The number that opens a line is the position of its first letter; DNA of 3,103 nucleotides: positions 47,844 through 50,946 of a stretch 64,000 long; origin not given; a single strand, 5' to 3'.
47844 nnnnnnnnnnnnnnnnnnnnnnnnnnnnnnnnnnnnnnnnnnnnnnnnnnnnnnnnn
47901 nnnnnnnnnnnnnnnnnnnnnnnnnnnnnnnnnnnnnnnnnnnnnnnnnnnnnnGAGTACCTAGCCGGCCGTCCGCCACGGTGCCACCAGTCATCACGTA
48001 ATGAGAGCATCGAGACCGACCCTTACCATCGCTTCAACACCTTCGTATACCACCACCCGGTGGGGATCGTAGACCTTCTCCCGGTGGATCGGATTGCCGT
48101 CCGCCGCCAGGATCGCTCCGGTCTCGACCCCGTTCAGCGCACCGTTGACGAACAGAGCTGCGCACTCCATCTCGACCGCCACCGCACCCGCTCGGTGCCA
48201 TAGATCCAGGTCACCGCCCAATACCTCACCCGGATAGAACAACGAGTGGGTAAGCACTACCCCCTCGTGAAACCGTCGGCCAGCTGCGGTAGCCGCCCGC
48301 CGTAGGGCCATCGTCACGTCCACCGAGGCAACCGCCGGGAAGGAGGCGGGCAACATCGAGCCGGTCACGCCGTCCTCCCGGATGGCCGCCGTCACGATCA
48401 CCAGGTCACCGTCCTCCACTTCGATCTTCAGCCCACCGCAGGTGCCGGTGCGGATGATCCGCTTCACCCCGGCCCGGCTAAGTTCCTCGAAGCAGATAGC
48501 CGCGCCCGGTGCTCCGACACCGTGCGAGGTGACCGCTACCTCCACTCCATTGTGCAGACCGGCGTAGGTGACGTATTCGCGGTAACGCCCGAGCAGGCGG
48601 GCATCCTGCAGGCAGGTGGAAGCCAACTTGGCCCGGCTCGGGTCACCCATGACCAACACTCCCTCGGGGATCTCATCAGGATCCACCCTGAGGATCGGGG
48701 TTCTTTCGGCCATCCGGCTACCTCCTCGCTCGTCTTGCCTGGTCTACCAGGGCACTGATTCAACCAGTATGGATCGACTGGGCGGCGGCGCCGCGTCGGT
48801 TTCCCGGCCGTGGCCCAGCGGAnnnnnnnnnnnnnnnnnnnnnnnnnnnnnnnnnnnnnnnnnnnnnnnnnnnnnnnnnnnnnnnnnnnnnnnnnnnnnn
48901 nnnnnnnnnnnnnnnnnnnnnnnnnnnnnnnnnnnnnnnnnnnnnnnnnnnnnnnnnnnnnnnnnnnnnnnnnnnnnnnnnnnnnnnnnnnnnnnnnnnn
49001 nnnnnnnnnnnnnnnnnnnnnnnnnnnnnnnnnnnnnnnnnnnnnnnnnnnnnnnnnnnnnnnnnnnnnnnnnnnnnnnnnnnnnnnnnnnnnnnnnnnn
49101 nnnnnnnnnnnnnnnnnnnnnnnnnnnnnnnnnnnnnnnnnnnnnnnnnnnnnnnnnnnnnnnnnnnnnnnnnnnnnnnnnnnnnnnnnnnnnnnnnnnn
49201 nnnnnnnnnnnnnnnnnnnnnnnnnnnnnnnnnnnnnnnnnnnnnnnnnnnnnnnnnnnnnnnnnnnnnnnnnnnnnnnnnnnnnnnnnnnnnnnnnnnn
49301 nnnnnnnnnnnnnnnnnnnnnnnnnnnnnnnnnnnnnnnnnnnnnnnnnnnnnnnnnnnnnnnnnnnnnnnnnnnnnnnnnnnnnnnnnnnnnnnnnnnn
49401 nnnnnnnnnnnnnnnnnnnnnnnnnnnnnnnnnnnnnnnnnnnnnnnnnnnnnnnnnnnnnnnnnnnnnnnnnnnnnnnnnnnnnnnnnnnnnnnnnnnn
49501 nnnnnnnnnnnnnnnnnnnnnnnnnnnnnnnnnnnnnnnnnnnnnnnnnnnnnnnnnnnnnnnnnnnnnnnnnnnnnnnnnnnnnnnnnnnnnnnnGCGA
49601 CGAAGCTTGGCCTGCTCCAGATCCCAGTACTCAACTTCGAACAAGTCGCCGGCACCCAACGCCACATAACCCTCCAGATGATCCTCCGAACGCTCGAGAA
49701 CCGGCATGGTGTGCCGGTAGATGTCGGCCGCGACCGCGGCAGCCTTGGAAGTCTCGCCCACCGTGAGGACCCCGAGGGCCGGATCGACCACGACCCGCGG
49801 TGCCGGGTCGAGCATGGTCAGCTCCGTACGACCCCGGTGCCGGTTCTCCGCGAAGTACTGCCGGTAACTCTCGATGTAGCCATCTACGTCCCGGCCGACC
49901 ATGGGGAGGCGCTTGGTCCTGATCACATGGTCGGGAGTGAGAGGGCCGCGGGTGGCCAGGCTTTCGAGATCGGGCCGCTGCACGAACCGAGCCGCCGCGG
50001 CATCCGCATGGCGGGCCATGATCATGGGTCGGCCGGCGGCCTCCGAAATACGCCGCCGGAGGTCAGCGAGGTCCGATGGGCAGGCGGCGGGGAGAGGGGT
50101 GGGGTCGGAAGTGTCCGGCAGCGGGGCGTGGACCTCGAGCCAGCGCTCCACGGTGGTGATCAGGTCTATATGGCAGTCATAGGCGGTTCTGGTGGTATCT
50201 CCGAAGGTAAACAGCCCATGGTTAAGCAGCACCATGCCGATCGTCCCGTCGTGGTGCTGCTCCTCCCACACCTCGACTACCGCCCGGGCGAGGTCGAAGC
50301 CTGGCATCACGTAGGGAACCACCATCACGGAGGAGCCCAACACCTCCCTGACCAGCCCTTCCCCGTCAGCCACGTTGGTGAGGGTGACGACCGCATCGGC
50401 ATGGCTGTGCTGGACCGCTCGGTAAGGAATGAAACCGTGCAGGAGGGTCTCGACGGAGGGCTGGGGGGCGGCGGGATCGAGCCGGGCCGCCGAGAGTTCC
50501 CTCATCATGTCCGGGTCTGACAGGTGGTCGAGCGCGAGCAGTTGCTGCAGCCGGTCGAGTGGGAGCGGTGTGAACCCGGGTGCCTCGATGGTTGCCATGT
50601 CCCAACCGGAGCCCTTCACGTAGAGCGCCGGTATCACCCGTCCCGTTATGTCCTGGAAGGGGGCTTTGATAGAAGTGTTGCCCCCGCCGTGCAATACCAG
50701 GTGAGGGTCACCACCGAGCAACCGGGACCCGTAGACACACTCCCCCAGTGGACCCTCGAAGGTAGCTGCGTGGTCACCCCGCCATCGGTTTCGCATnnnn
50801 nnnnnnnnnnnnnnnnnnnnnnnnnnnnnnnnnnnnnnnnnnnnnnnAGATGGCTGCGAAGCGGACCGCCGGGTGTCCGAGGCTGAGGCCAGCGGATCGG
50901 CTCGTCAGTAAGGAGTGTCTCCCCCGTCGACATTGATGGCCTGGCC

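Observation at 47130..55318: Candidate salvage pathway for MTA and 5'-deoxyadenosine: deaminase, phosphorylases, isomerase and an aldolase-dehydrogenase fusion (DHAP-shunt-like)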

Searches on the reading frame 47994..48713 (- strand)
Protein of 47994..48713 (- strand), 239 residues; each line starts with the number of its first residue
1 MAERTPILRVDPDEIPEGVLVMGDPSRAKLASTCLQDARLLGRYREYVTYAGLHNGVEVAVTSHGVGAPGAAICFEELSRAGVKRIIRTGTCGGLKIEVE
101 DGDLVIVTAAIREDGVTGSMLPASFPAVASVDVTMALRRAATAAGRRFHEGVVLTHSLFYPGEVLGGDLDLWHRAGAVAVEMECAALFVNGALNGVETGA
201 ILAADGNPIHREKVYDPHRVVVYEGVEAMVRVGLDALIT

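Call 3: search_protein_families(library=pfam, proteins=[window:47994-48713:-])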
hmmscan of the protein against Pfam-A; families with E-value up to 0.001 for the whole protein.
window:47994-48713:- (239 aa): 1 family
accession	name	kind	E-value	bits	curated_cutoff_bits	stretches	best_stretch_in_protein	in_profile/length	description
PF01048.26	PNP_UDP_1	-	1.3e-33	116.8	25.1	1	19-229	3-224/233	Phosphorylase superfamily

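Call 4: search_protein_families(library=ncbifam, proteins=[window:47994-48713:-])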
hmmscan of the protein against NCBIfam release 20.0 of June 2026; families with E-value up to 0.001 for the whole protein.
window:47994-48713:- (239 aa): 16 families
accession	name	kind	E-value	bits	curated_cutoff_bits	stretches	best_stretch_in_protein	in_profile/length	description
TIGR01718.1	Uridine-psphlse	equivalog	1e-45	156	280.3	1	12-236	8-240/245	uridine phosphorylase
NF008383.0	PRK11178.1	equivalog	3.4e-35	121.6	262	1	20-202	23-217/254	uridine phosphorylase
NF004489.0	PRK05819.1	subfamily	4.7e-34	117.7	230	1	8-238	6-234/236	DeoD-type purine-nucleoside phosphorylase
NF009914.0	PRK13374.1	subfamily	7.6e-30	104.2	338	1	5-236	3-232/235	DeoD-type purine-nucleoside phosphorylase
TIGR00107.1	deoD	equivalog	8.4e-29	100.7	232.25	1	12-235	6-227/232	purine-nucleoside phosphorylase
NF005500.0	PRK07115.1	equivalog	5e-23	81.7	264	1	58-237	64-244/261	AMP nucleosidase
TIGR01721.1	AMN-like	hypoth_equivalog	2.2e-18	66.4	307.2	1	58-214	61-217/269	AMP nucleosidase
TIGR01717.1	AMP-nucleosdse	equivalog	3.3e-10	39.4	364.7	1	84-236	290-452/478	AMP nucleosidase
NF005213.0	PRK06698.1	equivalog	3.4e-09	36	768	1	49-188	34-177/459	bifunctional 5'-methylthioadenosine/S-adenosylhomocysteine nucleosidase/phosphatase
NF004079.0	PRK05584.1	equivalog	3.6e-09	36.5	169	1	49-187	33-179/232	5'-methylthioadenosine/adenosylhomocysteine nucleosidase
NF006142.0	PRK08292.1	equivalog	4.2e-09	35.8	307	1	87-236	308-466/492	AMP nucleosidase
NF011286.0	PRK14697.1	equivalog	6.2e-09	35.7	260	1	50-187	35-176/233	bifunctional 5'-methylthioadenosine/S-adenosylhomocysteine nucleosidase/phosphatase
TIGR03664.1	fut_nucase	equivalog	3.5e-08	33.4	124.7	1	47-196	25-191/228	futalosine hydrolase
TIGR03468.1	HpnG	hypoth_equivalog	3.1e-07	30.2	187.1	1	55-187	18-137/212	hopanoid-associated phosphorylase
TIGR01704.1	MTA_SAH-Nsdase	equivalog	0.00013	21.6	73.8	1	50-114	33-98/229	5'-methylthioadenosine/S-adenosylhomocysteine nucleosidase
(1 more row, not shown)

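Call 51: search_solved_structures(query=window:47994-48713:-, max_evalue=1e-8)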
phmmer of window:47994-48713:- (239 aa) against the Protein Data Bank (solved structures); distinct sequences matched with E-value up to 1e-8: 64 (the best 60 are shown).
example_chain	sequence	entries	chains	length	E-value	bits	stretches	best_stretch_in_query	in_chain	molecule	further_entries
3qpb_A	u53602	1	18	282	7.2e-40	140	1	8-237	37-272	Uridine phosphorylase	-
3fow_A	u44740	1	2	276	3.9e-38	134.3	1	8-236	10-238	Uridine phosphorylase, putative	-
5znc_A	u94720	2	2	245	6.7e-38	133.5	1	8-236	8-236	Purine nucleoside phosphorylase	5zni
8w7h_A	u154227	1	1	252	7.4e-38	133.4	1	8-236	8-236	Purine nucleoside phosphorylase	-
1sq6_A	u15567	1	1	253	7.5e-38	133.4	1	8-236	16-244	uridine phosphorylase, putative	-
2bsx_A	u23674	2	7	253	7.5e-38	133.3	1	8-236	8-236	PURINE NUCLEOSIDE PHOSPHORYLASE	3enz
3phc_A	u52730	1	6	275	1e-37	132.9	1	8-236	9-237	Purine nucleoside phosphorylase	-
1nw4_A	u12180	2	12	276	1e-37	132.9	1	8-236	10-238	uridine phosphorylase, putative | Uridine phosphorylase putative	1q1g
2b94_A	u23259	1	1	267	1.1e-37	132.9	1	8-235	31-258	purine nucleoside phosphorylase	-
6aqu_A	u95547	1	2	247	1.8e-37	132.1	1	8-236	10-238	Purine nucleoside phosphorylase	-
6aqs_A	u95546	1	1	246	6.4e-37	130.3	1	8-236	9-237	Purine nucleoside phosphorylase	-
3emv_A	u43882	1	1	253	8e-37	130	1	18-236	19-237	Uridine phosphorylase, putative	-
1odi_A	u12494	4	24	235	3.5e-36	127.9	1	8-238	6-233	PURINE NUCLEOSIDE PHOSPHORYLASE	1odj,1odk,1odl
3mb8_A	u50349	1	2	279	4.4e-36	127.6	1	5-236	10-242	Purine nucleoside phosphorylase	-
5lhv_A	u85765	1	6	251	1.6e-29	106.1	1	20-209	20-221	Uridine phosphorylase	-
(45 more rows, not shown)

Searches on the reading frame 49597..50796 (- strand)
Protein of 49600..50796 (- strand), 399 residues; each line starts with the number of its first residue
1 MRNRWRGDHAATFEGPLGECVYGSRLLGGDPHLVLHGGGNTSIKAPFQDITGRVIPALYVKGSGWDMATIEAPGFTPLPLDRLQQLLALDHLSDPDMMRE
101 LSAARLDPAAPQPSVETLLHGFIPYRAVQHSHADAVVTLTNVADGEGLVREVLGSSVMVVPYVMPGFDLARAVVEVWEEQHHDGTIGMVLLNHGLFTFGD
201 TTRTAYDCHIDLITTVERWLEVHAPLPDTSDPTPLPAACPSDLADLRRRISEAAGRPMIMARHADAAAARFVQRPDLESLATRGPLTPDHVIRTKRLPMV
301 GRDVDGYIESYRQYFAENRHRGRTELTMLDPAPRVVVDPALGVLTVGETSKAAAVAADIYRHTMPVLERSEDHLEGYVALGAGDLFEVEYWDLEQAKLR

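Call 50: search_solved_structures(query=window:49600-50796:-, max_evalue=10)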
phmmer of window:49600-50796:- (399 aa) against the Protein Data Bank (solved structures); distinct sequences matched with E-value up to 10: 2.
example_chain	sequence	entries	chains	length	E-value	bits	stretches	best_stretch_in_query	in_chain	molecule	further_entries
3m4r_A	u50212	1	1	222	1.1e-55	192.7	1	1-220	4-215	Uncharacterized protein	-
2opi_A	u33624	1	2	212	0.45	12.9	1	130-201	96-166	L-fuculose-1-phosphate aldolase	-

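Call 53: search_solved_structures(query=A2, max_evalue=10, show_alignments=3)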
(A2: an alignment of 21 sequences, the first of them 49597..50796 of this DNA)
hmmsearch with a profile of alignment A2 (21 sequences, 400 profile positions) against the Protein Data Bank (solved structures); distinct sequences matched with E-value up to 10: 14.
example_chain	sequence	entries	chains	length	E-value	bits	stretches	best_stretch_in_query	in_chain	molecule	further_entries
3m4r_A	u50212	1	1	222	1.1e-76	261.6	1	1-224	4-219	Uncharacterized protein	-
2opi_A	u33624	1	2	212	0.019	17.2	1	126-209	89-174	L-fuculose-1-phosphate aldolase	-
1pvt_A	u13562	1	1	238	0.032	16.5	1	126-220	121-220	sugar-phosphate aldolase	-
5lec_A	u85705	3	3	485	0.039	16.2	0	36-82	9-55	DDD_D12_12_D12_12_D12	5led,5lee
5leb_A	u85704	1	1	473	0.04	16.1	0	36-82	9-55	DDD_D12_06_D12_06_D12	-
5le2_A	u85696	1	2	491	0.046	15.9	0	36-82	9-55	DDD_D12_15_D12_15_D12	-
6f5e_A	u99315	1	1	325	0.25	13.5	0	36-82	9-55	DD_D12_10_47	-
5le7_A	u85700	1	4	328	0.34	13.1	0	36-82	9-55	DD_D12_13_D12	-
5le8_A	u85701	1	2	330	0.34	13.1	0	36-82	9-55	DD_D12_15_D12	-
5le3_A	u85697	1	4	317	0.36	13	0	36-82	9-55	DD_D12_09_D12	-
5le6_A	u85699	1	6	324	0.4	12.8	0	36-82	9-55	DD_D12_09_D12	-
2irp_A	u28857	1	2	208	0.41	12.8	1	112-206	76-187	Putative aldolase class 2 protein aq_1979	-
8ak1_A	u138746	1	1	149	0.49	12.6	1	35-85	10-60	Designed Ankyrin Repeat Protein K2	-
5le4_A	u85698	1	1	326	0.61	12.2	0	36-82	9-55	DD_D12_11_D12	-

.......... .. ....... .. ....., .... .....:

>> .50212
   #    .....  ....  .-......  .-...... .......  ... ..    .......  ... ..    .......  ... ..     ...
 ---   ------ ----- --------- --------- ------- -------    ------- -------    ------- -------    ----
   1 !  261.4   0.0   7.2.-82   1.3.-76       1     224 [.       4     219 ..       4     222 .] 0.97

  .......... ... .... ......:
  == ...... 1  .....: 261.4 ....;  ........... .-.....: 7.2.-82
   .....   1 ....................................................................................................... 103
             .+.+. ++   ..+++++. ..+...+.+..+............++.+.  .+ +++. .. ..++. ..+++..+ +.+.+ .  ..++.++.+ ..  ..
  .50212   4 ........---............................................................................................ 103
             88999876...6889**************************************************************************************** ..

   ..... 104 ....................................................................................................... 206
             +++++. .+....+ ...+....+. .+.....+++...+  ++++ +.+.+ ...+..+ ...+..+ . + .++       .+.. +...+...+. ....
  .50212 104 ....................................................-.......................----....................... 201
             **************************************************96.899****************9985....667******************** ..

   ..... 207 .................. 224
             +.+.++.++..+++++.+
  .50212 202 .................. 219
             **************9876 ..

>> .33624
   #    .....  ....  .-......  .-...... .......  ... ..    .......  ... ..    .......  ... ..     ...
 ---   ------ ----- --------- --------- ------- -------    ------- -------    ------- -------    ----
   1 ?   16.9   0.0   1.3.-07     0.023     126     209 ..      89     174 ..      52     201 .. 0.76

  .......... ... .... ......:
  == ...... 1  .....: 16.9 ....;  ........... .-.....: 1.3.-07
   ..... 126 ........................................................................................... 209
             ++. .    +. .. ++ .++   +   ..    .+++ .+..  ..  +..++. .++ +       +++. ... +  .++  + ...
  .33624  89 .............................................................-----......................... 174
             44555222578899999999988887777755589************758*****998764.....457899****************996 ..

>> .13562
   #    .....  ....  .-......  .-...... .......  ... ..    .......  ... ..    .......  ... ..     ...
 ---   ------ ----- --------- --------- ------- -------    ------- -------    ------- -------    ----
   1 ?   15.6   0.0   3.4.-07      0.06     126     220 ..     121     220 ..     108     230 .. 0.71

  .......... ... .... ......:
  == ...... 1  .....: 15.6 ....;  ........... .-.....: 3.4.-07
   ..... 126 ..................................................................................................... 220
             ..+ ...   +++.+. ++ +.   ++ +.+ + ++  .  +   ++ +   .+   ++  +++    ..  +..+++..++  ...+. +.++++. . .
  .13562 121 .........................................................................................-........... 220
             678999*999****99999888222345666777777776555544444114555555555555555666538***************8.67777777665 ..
